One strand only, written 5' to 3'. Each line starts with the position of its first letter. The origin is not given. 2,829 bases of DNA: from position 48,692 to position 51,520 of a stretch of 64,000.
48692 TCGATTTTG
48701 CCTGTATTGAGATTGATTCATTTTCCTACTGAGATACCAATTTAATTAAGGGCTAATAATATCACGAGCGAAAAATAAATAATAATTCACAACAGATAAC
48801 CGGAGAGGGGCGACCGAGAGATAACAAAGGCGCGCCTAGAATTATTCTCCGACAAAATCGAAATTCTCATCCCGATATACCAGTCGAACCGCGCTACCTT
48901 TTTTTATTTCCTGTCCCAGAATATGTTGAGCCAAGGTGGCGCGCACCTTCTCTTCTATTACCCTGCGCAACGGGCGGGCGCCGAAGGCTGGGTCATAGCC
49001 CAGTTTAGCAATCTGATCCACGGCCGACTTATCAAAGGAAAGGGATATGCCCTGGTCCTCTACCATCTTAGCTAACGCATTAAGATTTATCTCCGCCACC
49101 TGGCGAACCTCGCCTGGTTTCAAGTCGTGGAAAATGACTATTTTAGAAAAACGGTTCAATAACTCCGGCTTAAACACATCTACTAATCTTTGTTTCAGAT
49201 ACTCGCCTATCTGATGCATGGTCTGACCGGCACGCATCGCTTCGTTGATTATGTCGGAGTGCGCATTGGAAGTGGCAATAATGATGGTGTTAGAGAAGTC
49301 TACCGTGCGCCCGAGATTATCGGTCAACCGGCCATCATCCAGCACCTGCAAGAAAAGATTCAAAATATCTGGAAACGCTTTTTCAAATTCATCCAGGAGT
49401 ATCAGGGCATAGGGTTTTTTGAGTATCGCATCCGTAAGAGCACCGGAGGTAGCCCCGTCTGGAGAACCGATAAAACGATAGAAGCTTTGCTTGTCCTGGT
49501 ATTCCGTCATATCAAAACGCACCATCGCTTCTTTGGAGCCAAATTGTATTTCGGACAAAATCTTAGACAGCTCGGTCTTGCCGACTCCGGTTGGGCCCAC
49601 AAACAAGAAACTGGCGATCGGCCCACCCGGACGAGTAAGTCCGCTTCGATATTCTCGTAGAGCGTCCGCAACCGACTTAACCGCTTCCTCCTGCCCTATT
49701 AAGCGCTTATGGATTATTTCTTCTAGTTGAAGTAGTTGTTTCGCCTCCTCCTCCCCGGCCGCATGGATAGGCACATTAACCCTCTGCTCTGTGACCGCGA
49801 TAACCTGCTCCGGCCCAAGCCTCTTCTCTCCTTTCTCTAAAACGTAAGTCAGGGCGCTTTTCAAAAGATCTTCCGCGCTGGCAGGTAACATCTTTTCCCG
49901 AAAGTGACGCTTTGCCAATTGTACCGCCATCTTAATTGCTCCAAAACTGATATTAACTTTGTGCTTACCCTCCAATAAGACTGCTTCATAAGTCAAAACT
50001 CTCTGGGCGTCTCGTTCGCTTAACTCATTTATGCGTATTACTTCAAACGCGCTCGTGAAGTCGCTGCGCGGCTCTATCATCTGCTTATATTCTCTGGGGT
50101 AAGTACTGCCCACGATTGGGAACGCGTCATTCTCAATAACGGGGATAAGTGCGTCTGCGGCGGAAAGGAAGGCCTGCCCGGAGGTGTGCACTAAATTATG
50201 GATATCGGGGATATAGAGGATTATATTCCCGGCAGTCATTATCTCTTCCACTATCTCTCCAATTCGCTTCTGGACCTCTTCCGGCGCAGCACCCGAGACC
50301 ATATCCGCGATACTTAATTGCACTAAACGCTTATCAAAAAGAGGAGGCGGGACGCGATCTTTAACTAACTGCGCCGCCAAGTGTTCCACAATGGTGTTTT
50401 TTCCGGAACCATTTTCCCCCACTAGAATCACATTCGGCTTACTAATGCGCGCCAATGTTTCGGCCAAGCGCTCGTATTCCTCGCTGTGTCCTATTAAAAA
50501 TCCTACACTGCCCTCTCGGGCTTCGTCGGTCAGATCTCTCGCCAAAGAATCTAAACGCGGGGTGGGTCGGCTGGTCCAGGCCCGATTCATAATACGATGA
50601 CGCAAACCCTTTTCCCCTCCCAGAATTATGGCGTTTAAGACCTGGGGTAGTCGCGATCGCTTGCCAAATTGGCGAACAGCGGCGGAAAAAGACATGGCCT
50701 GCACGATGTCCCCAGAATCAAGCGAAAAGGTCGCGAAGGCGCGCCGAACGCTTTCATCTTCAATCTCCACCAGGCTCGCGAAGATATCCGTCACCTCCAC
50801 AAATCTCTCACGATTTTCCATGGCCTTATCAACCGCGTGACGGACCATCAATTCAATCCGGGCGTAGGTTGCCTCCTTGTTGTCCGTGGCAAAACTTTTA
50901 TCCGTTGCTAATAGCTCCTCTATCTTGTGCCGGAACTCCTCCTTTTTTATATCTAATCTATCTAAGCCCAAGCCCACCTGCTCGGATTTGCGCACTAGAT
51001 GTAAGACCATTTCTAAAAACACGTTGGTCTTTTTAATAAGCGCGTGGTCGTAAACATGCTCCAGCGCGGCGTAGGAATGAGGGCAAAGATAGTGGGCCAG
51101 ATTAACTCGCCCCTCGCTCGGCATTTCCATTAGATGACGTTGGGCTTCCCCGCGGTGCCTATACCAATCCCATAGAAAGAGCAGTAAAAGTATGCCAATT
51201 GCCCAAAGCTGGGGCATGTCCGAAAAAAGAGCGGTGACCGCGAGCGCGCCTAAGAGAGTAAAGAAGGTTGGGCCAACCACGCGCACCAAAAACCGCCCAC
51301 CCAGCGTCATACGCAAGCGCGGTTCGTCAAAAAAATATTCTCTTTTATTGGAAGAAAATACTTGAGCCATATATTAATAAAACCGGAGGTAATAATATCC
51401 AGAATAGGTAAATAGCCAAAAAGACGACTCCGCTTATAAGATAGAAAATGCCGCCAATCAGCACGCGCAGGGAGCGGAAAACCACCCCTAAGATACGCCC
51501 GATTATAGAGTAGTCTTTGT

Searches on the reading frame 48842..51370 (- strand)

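Call 11: search_protein_families(library=pfam, proteins=[window:48842-51370:-], max_evalue=0.0001)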
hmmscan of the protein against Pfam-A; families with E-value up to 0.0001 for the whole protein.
window:48842-51370:- (842 aa): 12 families
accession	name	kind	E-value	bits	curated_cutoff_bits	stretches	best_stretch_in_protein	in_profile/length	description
PF07724.20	AAA_2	-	2.7e-50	171.1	27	1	584-743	2-165/166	AAA domain (Cdc48 subfamily)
PF10431.15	ClpB_D2-small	-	6.1e-23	81.1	21.9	1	750-829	1-80/81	C-terminal, D2-small domain, of ClpB protein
PF00004.35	AAA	-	1.9e-16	61.1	21.2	2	589-716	2-122/131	ATPase family associated with various cellular activities (AAA)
PF07728.20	AAA_5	-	6.3e-16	59.1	22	1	588-705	2-125/139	AAA domain (dynein-related subfamily)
PF00158.32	Sigma54_activat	-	3.3e-09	37.1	20.2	1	586-709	23-150/168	Sigma-54 interaction domain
PF13191.12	AAA_16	-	1.2e-07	32.8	32.6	0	292-339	2-52/167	AAA ATPase domain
PF17871.7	AAA_lid_9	-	7.1e-07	29.5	22.8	1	452-516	2-66/104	AAA lid domain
PF06414.18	Zeta_toxin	-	7.8e-07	29.2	22.3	0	583-634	15-64/199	Zeta toxin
PF13401.12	AAA_22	-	3.4e-06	27.8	27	0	312-349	6-36/130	AAA domain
PF20720.3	nSTAND3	-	1.6e-05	25.1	27.2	0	311-339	17-45/155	Novel STAND NTPase 3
PF00005.33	ABC_tran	-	5.8e-05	24.2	25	0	313-336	13-36/137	ABC transporter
PF12775.13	AAA_7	-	6.5e-05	23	25.8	0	298-339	21-61/181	P-loop containing dynein motor region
